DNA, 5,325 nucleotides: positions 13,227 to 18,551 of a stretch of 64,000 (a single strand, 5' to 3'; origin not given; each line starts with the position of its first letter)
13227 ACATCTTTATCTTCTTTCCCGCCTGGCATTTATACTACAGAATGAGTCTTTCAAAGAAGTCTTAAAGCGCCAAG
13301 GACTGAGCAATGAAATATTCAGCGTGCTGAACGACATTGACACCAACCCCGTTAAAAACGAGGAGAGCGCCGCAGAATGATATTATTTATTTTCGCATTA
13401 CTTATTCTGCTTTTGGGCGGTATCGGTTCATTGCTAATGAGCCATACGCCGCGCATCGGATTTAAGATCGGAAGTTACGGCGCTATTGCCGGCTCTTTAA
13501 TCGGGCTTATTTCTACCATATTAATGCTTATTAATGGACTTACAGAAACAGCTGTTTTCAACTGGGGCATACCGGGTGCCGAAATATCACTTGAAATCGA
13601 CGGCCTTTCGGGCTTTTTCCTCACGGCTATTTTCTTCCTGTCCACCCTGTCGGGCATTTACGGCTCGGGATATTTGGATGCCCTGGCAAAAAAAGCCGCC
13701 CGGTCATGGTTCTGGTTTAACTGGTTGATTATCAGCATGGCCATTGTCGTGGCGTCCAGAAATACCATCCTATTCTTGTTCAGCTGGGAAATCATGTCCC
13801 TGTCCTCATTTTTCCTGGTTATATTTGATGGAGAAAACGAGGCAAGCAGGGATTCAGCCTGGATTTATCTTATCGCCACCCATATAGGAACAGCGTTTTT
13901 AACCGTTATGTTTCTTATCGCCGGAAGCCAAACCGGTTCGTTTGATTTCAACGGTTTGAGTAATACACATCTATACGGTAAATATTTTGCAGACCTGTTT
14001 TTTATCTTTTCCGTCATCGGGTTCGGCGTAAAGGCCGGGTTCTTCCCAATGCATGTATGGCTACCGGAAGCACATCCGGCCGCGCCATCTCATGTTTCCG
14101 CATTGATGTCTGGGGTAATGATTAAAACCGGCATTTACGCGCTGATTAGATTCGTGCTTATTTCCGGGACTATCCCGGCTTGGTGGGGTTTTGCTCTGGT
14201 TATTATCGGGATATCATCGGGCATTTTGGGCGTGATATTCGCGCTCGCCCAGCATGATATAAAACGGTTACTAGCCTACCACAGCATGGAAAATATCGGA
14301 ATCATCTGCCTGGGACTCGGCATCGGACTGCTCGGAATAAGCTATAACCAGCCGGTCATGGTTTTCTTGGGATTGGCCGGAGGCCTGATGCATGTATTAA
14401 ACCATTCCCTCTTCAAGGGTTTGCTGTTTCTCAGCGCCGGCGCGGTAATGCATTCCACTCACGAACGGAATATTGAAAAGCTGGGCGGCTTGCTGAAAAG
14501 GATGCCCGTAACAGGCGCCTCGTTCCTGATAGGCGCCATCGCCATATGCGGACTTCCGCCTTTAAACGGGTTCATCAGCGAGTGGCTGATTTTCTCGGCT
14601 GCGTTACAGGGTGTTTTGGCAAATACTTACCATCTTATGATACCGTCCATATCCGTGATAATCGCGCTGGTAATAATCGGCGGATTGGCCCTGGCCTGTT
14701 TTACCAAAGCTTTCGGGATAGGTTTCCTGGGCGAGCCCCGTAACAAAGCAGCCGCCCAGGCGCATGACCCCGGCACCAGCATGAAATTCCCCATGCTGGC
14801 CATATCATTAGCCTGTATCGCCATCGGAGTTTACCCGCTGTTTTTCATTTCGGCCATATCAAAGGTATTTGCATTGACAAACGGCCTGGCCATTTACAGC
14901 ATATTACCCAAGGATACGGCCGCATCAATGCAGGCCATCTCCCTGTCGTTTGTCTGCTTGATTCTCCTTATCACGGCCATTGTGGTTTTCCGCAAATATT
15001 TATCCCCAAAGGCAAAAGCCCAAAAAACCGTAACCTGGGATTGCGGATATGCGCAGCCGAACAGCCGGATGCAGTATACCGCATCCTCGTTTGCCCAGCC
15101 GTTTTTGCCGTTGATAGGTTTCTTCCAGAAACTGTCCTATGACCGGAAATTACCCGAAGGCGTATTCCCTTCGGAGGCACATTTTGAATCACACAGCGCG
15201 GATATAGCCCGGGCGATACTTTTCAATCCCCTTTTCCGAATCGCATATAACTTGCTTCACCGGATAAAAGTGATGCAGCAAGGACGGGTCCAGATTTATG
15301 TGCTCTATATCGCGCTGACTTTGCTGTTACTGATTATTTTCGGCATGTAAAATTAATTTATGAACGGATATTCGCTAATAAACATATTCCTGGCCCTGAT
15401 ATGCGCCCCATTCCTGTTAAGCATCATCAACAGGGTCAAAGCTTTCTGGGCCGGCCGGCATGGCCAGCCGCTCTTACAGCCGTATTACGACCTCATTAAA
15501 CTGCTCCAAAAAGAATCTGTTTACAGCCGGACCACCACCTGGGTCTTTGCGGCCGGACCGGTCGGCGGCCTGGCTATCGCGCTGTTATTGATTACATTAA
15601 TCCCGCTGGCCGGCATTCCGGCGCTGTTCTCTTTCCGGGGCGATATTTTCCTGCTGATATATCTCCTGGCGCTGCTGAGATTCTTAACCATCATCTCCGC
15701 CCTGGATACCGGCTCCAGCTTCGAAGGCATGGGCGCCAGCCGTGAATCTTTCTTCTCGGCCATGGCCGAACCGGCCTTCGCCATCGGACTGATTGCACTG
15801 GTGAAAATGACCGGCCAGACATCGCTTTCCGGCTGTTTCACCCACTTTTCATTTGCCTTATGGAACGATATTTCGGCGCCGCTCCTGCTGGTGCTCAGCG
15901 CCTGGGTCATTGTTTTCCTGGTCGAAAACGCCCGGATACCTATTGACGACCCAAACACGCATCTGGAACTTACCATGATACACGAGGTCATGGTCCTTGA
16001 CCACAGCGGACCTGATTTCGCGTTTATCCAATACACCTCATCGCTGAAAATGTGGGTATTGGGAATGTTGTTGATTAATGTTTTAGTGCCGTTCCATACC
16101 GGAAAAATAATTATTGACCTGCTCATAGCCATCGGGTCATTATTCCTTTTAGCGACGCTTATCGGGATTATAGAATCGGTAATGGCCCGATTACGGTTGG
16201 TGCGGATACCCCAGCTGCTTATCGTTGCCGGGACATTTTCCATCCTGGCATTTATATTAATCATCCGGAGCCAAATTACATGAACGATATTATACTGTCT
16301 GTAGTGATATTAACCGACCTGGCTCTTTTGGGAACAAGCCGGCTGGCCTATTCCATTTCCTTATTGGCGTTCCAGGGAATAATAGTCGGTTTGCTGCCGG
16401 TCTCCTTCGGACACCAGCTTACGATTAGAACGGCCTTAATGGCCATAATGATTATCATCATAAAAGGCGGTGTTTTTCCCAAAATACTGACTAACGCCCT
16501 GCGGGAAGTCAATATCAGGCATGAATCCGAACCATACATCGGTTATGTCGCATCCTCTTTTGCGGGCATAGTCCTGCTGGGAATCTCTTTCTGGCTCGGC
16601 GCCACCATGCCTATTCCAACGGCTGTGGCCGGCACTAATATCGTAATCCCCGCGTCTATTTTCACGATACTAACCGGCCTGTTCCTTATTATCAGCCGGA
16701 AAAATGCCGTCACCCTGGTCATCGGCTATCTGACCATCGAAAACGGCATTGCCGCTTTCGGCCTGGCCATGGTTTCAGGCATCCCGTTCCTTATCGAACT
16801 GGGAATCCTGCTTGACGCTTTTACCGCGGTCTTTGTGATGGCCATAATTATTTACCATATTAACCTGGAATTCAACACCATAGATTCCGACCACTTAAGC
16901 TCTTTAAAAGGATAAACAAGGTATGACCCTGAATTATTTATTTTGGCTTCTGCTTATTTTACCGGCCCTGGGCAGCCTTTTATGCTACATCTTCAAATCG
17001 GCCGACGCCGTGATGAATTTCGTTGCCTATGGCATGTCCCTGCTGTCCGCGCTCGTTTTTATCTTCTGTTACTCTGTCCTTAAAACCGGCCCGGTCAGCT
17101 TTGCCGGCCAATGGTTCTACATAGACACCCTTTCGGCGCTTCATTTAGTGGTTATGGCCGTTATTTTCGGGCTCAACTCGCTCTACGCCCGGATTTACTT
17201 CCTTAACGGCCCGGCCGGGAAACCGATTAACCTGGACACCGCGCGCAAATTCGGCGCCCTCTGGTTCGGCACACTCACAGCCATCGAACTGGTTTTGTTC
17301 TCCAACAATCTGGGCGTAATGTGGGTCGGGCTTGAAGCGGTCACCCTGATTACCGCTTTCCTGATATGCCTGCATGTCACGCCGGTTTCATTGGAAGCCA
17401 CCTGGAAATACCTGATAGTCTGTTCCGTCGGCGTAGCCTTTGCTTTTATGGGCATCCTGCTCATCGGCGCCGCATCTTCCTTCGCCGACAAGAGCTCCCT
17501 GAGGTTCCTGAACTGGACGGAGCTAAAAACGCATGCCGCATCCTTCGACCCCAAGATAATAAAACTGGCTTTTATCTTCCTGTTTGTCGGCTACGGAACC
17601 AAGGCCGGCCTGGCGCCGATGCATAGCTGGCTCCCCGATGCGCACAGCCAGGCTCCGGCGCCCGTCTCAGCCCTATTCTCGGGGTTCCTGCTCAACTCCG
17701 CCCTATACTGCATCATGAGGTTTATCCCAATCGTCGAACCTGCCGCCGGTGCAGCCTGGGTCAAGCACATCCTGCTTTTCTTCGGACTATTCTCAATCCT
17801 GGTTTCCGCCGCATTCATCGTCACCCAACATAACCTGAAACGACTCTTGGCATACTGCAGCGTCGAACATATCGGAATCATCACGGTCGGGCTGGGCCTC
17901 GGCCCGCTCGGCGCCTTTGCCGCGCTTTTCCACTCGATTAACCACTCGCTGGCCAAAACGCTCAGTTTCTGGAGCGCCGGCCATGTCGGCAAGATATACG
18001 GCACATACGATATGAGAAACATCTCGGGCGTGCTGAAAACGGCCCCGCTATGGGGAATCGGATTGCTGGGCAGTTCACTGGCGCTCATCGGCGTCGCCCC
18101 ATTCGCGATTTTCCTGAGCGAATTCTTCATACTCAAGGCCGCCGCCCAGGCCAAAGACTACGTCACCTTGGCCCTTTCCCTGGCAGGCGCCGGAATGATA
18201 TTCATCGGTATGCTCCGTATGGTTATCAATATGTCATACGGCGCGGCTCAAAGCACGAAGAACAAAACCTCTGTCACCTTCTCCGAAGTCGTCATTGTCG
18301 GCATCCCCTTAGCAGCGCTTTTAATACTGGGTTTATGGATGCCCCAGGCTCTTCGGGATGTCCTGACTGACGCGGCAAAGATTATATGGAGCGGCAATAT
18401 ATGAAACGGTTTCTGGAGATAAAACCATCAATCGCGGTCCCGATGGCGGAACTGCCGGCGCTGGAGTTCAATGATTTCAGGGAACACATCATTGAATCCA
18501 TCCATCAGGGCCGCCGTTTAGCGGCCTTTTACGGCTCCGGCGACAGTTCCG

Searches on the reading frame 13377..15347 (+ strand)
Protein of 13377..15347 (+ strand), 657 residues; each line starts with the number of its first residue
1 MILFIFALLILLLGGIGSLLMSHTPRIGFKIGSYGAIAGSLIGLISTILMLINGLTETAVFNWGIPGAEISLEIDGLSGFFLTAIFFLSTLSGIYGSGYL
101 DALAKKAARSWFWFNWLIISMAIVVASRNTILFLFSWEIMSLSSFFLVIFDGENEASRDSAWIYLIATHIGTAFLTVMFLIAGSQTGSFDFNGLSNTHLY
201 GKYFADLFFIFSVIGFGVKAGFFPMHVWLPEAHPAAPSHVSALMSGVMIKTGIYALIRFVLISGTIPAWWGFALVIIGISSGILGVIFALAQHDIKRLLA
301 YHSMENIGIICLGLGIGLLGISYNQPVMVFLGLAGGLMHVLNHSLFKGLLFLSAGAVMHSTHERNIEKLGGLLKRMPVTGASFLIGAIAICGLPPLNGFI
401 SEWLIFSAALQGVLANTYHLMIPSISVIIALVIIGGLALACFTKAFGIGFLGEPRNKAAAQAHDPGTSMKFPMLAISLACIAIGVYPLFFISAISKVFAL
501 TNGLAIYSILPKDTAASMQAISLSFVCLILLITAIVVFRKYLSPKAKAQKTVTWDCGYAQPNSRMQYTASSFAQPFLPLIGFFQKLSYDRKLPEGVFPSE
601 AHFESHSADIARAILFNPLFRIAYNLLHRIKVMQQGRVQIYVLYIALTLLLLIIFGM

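Call 66: search_protein_families(library=pfam, proteins=[window:13377-15347:+], max_evalue=0.00001)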
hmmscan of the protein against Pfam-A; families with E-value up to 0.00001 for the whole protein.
window:13377-15347:+ (657 aa): 1 family
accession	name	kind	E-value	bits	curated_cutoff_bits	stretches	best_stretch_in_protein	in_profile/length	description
PF00361.26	Proton_antipo_M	-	2.4e-55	188.3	21.5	1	127-413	1-279/294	NADH:quinone oxidoreductase/Mrp antiporter, TM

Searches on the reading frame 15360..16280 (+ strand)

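Call 85: search_protein_families(library=pfam, proteins=[window:15360-16280:+], max_evalue=0.00001)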
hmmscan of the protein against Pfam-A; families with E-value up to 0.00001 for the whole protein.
window:15360-16280:+ (307 aa): 1 family
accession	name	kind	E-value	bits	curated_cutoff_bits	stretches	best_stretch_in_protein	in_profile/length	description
PF00146.26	NADHdh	-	1.7e-31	110.2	27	1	9-299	8-295/298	NADH dehydrogenase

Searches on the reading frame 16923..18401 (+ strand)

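Call 66: search_protein_families(library=pfam, proteins=[window:16923-18401:+], max_evalue=0.00001)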
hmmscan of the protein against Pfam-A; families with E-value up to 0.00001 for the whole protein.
window:16923-18401:+ (493 aa): 1 family
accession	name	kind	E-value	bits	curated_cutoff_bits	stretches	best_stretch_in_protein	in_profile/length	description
PF00361.26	Proton_antipo_M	-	1.1e-44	153.2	21.5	1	127-422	1-290/294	NADH:quinone oxidoreductase/Mrp antiporter, TM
